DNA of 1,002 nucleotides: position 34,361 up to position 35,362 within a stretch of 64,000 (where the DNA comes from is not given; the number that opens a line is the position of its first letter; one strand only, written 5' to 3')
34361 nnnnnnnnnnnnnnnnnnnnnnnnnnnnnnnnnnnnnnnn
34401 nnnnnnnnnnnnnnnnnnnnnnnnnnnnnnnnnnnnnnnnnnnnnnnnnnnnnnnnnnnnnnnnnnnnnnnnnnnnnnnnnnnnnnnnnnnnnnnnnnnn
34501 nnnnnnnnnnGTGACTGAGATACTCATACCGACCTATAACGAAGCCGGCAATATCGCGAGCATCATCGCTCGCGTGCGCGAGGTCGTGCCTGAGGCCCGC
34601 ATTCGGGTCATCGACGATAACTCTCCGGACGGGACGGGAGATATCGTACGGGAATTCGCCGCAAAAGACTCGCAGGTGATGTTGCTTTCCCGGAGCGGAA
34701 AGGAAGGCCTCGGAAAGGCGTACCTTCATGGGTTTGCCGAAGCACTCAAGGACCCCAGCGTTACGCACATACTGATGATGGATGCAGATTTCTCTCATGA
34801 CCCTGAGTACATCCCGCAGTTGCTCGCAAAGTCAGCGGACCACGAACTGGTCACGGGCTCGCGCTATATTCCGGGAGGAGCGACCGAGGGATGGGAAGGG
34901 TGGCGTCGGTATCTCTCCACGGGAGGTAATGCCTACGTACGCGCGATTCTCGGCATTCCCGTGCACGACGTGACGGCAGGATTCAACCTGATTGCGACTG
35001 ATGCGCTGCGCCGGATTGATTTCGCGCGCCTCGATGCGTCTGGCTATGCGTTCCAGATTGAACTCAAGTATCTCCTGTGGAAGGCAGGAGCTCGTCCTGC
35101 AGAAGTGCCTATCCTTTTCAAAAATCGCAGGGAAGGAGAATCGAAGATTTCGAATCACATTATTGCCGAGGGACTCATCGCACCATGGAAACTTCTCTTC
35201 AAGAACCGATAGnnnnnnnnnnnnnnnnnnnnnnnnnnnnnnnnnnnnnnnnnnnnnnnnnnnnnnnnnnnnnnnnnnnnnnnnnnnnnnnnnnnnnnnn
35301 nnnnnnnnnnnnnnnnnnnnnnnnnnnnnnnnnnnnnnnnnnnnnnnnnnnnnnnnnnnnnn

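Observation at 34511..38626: Overlapping four-gene module: Dpm1-like GT2, then a Zn-ribbon methyltransferase, then a 12-TM membrane protein with an extracytoplasmic domain, then an FkbM-like methyltransferase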

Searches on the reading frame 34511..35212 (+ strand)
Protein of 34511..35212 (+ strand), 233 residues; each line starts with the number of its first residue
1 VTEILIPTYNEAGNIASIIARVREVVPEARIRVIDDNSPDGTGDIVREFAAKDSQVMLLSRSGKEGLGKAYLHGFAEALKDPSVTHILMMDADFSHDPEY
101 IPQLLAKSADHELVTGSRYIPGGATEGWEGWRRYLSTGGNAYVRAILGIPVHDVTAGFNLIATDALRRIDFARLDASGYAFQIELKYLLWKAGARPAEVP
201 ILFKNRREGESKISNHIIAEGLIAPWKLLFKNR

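Call 3: search_protein_families(library=pfam, proteins=[window:34511-35212:+], max_evalue=0.01)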
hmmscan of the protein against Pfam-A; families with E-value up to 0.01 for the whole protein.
window:34511-35212:+ (233 aa): 2 families
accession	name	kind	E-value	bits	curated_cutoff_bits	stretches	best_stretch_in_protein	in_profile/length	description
PF00535.33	Glycos_transf_2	-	1.1e-26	94.2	23.3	1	4-168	2-166/168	Glycosyl transferase family 2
PF13641.12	Glyco_tranf_2_3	-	8.8e-05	23.1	27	1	4-120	5-125/230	Glycosyltransferase like family 2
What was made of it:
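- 34511..35212 (+): DPM1/Ppm1-type GT2, 233 aa, with no TM segment. It is the predicted polyprenyl-phosphate monosaccharide synthase and uses a GTG start. PF00535 at E 1e-26 (call 3).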

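Call 5: search_protein_families(library=ncbifam, proteins=[window:34511-35212:+], max_evalue=0.01)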
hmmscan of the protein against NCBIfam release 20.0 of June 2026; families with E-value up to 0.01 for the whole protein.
window:34511-35212:+ (233 aa): 16 families
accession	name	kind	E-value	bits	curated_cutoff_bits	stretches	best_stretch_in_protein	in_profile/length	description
TIGR04182.1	glyco_TIGR04182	equivalog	1.7e-15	57.2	325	1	4-213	4-201/293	S-layer glycoprotein N-glycosyltransferase AglJ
NF053846.1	glyco_with_XrtP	equivalog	1.5e-11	43.6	520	1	4-98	45-148/440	XrtP-associated glycosyltransferase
NF047588.1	GlcsyltransPgfSStrep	equivalog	2.3e-09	36.9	500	1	3-122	4-125/308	glycosyltransferase PgfS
NF041391.1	DPhHxTase_Halo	equivalog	5e-09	35.4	375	1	8-213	3-192/213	dolichyl-phosphate hexose transferase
TIGR03469.1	HpnB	hypoth_equivalog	1.1e-08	34.5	379.25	1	4-118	48-170/386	hopene-associated glycosyltransferase HpnB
TIGR03937.1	PgaC_IcaA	equivalog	1.7e-08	33.9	422.3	1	3-116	48-161/407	poly-beta-1,6-N-acetyl-D-glucosamine synthase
NF058614.1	PPMAGASynPpgS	equivalog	5.1e-08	32.6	370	1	4-121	4-116/226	polyprenyl-phospho-N-acetylgalactosaminyl synthase PpgS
NF045692.1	OglycostaseCruG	equivalog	1.7e-07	30.6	600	1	3-112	44-158/386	2'-O-glycosyltransferase CruG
NF007986.1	PRK10714.1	equivalog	4.3e-07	29.3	529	1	4-116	10-123/316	undecaprenyl-phosphate 4-deoxy-4-formamido-L-arabinose transferase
NF041865.1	EpsU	equivalog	1.7e-06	27.3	700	1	3-100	42-139/394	exopolysaccharide biosynthesis GT2 family glycosyltransferase EpsU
TIGR04283.1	glyco_like_mftF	equivalog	9.8e-06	25.3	182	1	4-52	3-52/221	TIGR04283 family arsenosugar biosynthesis glycosyltransferase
NF038302.1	EPS_HpsE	equivalog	1.3e-05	24.3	300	1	4-104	5-107/307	hormogonium polysaccharide biosynthesis glycosyltransferase HpsE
TIGR01556.1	rhamnosyltran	subfamily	0.00042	19.6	200.55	1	24-101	16-91/281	rhamnosyltransferase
NF047683.1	TeichurnBiosyTuaG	equivalog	0.0013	18.5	400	1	3-101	9-104/252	teichuronic acid biosynthesis protein TuaG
NF007482.0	PRK10073.1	equivalog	0.0065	15.5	423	1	4-110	10-112/334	glycosyltransferase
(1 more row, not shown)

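Call 6: search_solved_structures(query=window:34511-35212:+, max_evalue=0.001, show_alignments=2)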
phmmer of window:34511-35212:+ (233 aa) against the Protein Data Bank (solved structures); distinct sequences matched with E-value up to 0.001: 6.
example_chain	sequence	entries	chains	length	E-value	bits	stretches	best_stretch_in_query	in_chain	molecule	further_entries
5mlz_A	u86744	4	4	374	3.5e-26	95.4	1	3-225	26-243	Dolichol monophosphate mannose synthase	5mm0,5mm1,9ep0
9hwj_A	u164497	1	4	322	2.9e-07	33.5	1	3-117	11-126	Undecaprenyl-phosphate 4-deoxy-4-formamido-L-arabinose transferase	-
9bhc_C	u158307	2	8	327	2.8e-06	30.3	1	3-111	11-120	Undecaprenyl-phosphate 4-deoxy-4-formamido-L-arabinose transferase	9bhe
8vxh_A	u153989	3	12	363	3.5e-06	30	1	3-111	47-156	Undecaprenyl-phosphate 4-deoxy-4-formamido-L-arabinose transferase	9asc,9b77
2z87_A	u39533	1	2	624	0.00013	24.9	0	4-102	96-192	Chondroitin synthase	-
2z86_A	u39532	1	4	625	0.00013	24.9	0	4-102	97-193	Chondroitin synthase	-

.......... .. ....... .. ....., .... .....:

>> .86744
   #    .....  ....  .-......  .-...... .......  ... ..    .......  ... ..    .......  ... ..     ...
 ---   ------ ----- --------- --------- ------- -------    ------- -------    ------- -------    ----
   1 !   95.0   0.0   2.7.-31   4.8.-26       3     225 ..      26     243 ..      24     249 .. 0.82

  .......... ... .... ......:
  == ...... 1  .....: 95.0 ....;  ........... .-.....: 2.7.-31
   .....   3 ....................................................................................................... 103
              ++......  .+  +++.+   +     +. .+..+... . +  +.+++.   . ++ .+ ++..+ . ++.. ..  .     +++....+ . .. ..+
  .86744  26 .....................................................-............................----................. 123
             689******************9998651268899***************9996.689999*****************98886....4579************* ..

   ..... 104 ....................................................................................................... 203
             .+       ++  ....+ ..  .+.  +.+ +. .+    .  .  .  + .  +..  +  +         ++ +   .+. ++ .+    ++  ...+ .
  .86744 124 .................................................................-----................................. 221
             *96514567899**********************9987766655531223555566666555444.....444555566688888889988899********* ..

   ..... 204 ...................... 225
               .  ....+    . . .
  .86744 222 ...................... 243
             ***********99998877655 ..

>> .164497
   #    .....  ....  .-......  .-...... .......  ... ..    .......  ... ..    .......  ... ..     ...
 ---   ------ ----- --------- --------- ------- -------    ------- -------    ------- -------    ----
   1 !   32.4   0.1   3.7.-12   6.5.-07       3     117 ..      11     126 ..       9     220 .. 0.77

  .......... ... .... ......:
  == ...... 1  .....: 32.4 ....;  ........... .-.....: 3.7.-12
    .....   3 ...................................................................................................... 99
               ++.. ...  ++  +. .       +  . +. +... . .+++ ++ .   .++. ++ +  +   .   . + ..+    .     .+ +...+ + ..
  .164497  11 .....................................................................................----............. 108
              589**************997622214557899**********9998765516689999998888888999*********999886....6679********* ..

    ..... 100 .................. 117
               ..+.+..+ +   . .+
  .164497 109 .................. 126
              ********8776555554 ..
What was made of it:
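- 34511..35212 (+): PDB 5mlz Dol-P-Man synthase at E 3.5e-26 over residues 3-225, against ArnC at 33 bits (call 6).
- On DPM1/Ppm1 polyprenyl-phosphate mannose synthase: The best PDB hit is 5mlz at E 3.5e-26 over residues 3-225 (call 6).
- Closest known: ArnC / ArnT. Different: The GT2 matches ArnC at only 30-33 bits, against 95 bits for DPMS (call 6).
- Tried and rejected: Considered and rejected: 233 aa, no TM segment, and DPMS is the best match (call 6).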

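Call 48: find_homologous_proteins(query=window:34511-35212:+, max_evalue=1e-10)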
Query window:34511-35212:+ (233 aa): 8000 proteins with E <= 1e-10 among 8000 candidates; the best 120 are listed.
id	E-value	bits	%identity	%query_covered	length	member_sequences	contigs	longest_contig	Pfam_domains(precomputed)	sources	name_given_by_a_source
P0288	1.8e-138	478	90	100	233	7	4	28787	PF00535.33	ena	-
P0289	4.0e-115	401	74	100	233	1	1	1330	PF00535.33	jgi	jgi:dolichol-phosphate mannosyltransferase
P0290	9.6e-114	397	76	100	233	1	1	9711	PF00535.33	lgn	-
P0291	7.1e-108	378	71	100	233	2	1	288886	PF00535.33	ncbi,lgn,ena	-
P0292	2.7e-106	372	71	100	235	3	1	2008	PF13641.13,PF00535.33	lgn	-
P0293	1.7e-95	337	65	99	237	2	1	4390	PF13641.13,PF00535.33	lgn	-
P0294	7.7e-95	335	66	99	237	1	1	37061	PF00535.33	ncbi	-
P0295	9.8e-95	335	63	100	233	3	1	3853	PF00535.33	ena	-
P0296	7.9e-94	332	62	100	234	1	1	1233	PF13641.13,PF00535.33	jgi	-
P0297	1.6e-93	331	64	100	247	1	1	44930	PF00535.33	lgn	-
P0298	2.1e-92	327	63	99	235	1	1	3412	PF13641.13,PF00535.33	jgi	jgi:dolichol-phosphate mannosyltransferase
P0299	4.6e-90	319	64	99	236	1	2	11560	PF00535.33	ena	-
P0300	9.2e-90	318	63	99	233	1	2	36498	PF13641.13,PF00535.33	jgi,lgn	-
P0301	1.4e-89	318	62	97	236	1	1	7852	PF00535.33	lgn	-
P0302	2.4e-89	317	61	98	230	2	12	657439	PF00535.33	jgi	jgi:dolichol-phosphate mannosyltransferase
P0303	3.1e-89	317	59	99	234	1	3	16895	PF00535.33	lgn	-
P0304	1.4e-88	314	62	98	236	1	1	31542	PF13641.13,PF00535.33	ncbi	-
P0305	1.9e-88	314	61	98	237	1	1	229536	PF13641.13,PF00535.33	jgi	jgi:dolichol-phosphate mannosyltransferase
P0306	3.8e-88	313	62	98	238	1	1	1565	PF00535.33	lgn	-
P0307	2.1e-87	310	60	99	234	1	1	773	PF13641.13,PF00535.33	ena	-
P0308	9.0e-87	308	59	98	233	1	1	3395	PF00535.33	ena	-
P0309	2.5e-86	307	59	98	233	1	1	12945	PF13641.13,PF00535.33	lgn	-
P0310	4.8e-86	306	62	98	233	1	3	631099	PF13641.13,PF00535.33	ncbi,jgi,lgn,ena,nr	ncbi:polyprenol monophosphomannose synthase [bacterium]|nr:polyprenol monophosphomannose synthase [b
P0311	5.3e-86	306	58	100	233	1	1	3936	PF13641.13,PF00535.33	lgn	-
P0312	5.8e-86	306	61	98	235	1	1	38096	PF13641.13,PF00535.33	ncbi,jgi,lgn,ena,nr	ncbi:MAG TPA: polyprenol monophosphomannose synthase [Candidatus Paceibacterota bacterium]|nr:polypr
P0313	9.8e-86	305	61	98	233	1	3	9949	PF13641.13,PF00535.33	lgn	-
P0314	2.4e-85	304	62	98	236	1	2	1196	PF13641.13,PF00535.33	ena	-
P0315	3.2e-85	303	62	98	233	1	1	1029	PF00535.33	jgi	jgi:dolichol-phosphate mannosyltransferase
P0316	4.5e-85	303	62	99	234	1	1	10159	PF13641.13,PF00535.33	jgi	-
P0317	6.3e-85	302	58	99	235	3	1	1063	PF00535.33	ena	-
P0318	1.6e-84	301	58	98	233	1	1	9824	PF00535.33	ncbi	-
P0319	2.7e-84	300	58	99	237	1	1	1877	PF00535.33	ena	-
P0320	3.4e-84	300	58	97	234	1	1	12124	PF13641.13,PF00535.33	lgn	-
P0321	3.5e-84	300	60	98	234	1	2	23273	PF00535.33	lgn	-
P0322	1.4e-83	298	58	99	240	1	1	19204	PF00535.33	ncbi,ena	-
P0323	1.4e-83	298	61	97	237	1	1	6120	PF13641.13,PF00535.33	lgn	-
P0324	1.6e-83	298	58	98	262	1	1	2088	PF13641.13,PF00535.33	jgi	jgi:dolichol-phosphate mannosyltransferase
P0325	2.0e-83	297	58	99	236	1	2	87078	PF00535.33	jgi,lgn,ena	-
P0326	3.4e-83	297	59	98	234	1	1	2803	PF00535.33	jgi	jgi:dolichol-phosphate mannosyltransferase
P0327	4.1e-83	296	59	98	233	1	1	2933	PF13641.13,PF00535.33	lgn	-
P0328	5.1e-83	296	58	97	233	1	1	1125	PF13641.13,PF00535.33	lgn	-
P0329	2.2e-82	294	56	98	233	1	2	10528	PF00535.33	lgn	-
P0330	2.5e-82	294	58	99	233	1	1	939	PF13641.13,PF00535.33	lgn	-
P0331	2.6e-82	294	58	98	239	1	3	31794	PF13641.13,PF00535.33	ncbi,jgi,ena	-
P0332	2.8e-82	294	56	99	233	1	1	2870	PF13641.13,PF00535.33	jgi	jgi:dolichol-phosphate mannosyltransferase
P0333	3.1e-82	294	58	99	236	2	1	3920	PF00535.33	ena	-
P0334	3.6e-82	293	55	99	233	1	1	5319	PF13641.13,PF00535.33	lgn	-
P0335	5.0e-82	293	57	99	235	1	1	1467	PF13641.13,PF00535.33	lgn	-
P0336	8.0e-82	292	57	99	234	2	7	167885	PF00535.33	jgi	jgi:dolichol-phosphate mannosyltransferase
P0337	8.8e-82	292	58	97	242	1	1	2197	PF00535.33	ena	-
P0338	1.2e-81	292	57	99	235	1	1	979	PF13641.13,PF00535.33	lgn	-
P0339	1.4e-81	291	56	98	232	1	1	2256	PF13641.13,PF00535.33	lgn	-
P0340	2.3e-81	291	57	98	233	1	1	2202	PF13641.13,PF00535.33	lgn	-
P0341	2.5e-81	291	57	99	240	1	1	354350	PF13641.13,PF00535.33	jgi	jgi:dolichol-phosphate mannosyltransferase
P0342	3.7e-81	290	56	98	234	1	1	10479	PF00535.33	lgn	-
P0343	5.5e-81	290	57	99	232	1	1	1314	PF13641.13,PF00535.33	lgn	-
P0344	5.6e-81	289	58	100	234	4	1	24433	PF13641.13,PF00535.33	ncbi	-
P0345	5.7e-81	289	56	100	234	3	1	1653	PF00535.33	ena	-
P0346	5.7e-81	289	55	99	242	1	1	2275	PF13641.13,PF00535.33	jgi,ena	-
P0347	8.9e-81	289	58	99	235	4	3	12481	PF00535.33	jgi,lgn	jgi:dolichol-phosphate mannosyltransferase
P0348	8.9e-81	289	58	97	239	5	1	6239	PF00535.33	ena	-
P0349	9.7e-81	289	56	100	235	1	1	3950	PF13641.13,PF00535.33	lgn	-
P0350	1.2e-80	288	56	98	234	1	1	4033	PF13641.13,PF00535.33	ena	-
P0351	1.3e-80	288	57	98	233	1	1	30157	PF13641.13,PF00535.33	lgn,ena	-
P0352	1.3e-80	288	57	97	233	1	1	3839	PF13641.13,PF00535.33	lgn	-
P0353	1.3e-80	288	56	97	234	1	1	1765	PF13641.13,PF00535.33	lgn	-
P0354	1.4e-80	288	57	98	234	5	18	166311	PF13641.13,PF00535.33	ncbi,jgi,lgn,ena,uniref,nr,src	ncbi:MAG: hypothetical protein A2V96_02670 [Candidatus Yonathbacteria bacterium RBG_16_43_6]|uniref:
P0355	1.7e-80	288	56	98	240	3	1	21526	PF00535.33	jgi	jgi:dolichol-phosphate mannosyltransferase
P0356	2.9e-80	287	57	99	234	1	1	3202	PF13641.13,PF00535.33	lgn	-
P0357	3.4e-80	287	56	98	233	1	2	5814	PF13641.13,PF00535.33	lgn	-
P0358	3.4e-80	287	53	99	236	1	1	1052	PF00535.33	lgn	-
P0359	3.4e-80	287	56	97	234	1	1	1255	PF13641.13,PF00535.33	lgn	-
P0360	4.5e-80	287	58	99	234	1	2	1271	PF13641.13,PF00535.33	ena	-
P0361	4.8e-80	286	58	98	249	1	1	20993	PF00535.33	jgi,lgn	jgi:dolichol-phosphate mannosyltransferase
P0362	5.9e-80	286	57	97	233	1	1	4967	PF13641.13,PF00535.33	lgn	-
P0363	9.2e-80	286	56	98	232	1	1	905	PF13641.13,PF00535.33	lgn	-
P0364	1.0e-79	285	56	98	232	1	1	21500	PF13641.13,PF00535.33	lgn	-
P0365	1.1e-79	285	55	98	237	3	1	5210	PF13641.13,PF00535.33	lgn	-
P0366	1.2e-79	285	57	97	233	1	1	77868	PF13641.13,PF00535.33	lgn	-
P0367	1.3e-79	285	56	97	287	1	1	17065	PF00535.33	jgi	jgi:dolichol-phosphate mannosyltransferase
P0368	1.4e-79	285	57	97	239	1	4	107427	PF13641.13,PF00535.33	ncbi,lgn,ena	ncbi:MAG: polyprenol monophosphomannose synthase [Patescibacteria group bacterium]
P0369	1.5e-79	285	57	98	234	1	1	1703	PF00535.33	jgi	jgi:dolichol-phosphate mannosyltransferase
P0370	1.6e-79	285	56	98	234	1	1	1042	PF13641.13,PF00535.33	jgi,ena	-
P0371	1.6e-79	285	54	98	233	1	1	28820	PF00535.33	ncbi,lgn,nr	ncbi:MAG: polyprenol monophosphomannose synthase [Candidatus Vogelbacteria bacterium]|nr:polyprenol 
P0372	1.8e-79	285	56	100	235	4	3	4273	PF00535.33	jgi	jgi:dolichol-phosphate mannosyltransferase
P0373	1.9e-79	284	57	98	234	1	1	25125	PF13641.13,PF00535.33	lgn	-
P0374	2.0e-79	284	57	98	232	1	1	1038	PF13641.13,PF00535.33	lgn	-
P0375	2.1e-79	284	55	97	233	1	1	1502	PF13641.13,PF00535.33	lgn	-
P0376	2.5e-79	284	54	98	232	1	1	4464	PF13641.13,PF00535.33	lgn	-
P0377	2.7e-79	284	55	98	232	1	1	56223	PF13641.13,PF00535.33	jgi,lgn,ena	-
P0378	3.6e-79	284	56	99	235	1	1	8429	PF13641.13,PF00535.33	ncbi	-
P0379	3.7e-79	284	56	99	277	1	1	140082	PF10111.15,PF13641.13,PF00535.33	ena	-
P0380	3.7e-79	284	56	98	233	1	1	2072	PF13641.13,PF00535.33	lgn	-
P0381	3.8e-79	284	57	98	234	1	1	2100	PF00535.33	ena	-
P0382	4.1e-79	283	56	97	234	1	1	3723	PF00535.33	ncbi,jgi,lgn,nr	ncbi:MAG TPA: polyprenol monophosphomannose synthase [Candidatus Paceibacterota bacterium]|nr:polypr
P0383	5.0e-79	283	56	98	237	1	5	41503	PF13641.13,PF00535.33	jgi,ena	-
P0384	5.1e-79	283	55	100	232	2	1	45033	PF10111.15,PF00535.33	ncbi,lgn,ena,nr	ncbi:MAG: polyprenol monophosphomannose synthase [Candidatus Taylorbacteria bacterium]|nr:polyprenol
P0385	5.6e-79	283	55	98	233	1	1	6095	PF00535.33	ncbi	-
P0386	5.8e-79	283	56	98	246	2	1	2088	PF13641.13,PF00535.33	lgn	-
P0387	7.4e-79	283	57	100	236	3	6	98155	PF10111.15,PF13641.13,PF00535.33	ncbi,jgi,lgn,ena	ncbi:MAG TPA: polyprenol monophosphomannose synthase [Candidatus Paceibacterota bacterium]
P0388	8.4e-79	282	57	99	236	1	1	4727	PF13641.13,PF00535.33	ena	-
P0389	9.0e-79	282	55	98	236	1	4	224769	PF13641.13,PF00535.33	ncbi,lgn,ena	ncbi:MAG: polyprenol monophosphomannose synthase [Patescibacteria group bacterium]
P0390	9.0e-79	282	55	99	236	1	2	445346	PF00535.33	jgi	jgi:dolichol-phosphate mannosyltransferase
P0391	9.3e-79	282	57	98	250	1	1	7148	PF13641.13,PF00535.33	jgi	jgi:dolichol-phosphate mannosyltransferase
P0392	9.6e-79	282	58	98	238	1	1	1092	PF00535.33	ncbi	-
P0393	1.0e-78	282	54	98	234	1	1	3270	PF13641.13,PF00535.33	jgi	jgi:dolichol-phosphate mannosyltransferase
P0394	1.1e-78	282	55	99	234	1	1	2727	PF13641.13,PF00535.33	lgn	-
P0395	2.4e-78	281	54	99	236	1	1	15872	PF13641.13,PF00535.33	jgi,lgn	jgi:dolichol-phosphate mannosyltransferase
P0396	2.7e-78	281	59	97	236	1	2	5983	PF13641.13,PF00535.33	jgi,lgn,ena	-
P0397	3.0e-78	281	55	98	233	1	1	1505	PF00535.33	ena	-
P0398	3.3e-78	280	57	97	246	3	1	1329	PF00535.33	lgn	-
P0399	3.7e-78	280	54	98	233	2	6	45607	PF00535.33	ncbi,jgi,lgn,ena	ncbi:MAG TPA: polyprenol monophosphomannose synthase [Candidatus Paceibacterota bacterium]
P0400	3.7e-78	280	55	98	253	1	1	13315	PF13641.13,PF00535.33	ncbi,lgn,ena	-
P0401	4.1e-78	280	59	99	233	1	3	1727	PF00535.33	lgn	-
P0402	4.3e-78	280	55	98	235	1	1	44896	PF13641.13,PF00535.33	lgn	-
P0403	6.6e-78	279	56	98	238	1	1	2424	PF00535.33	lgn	-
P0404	7.0e-78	279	57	99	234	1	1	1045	PF13641.13,PF00535.33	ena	-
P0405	7.6e-78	279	54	98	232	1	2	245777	PF00535.33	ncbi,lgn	-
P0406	9.1e-78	279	54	99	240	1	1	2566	PF13641.13,PF00535.33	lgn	-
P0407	1.3e-77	279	56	98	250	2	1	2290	PF13641.13,PF00535.33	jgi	jgi:dolichol-phosphate mannosyltransferase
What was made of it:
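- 34511..35212 (+): Relatives are named polyprenol monophosphomannose synthase (call 48).
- On DPM1/Ppm1 polyprenyl-phosphate mannose synthase: The name carried by relatives is homology-based (call 48).
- Closest known: Actinobacterial Ppm1 with PPM-dependent GT-C enzymes. Same: The soluble Ppm1 catalytic domain is of the same type as this GT2, and NCBI gives its relatives the same name (call 48).
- GT2 class: calls 3, 6, 48.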
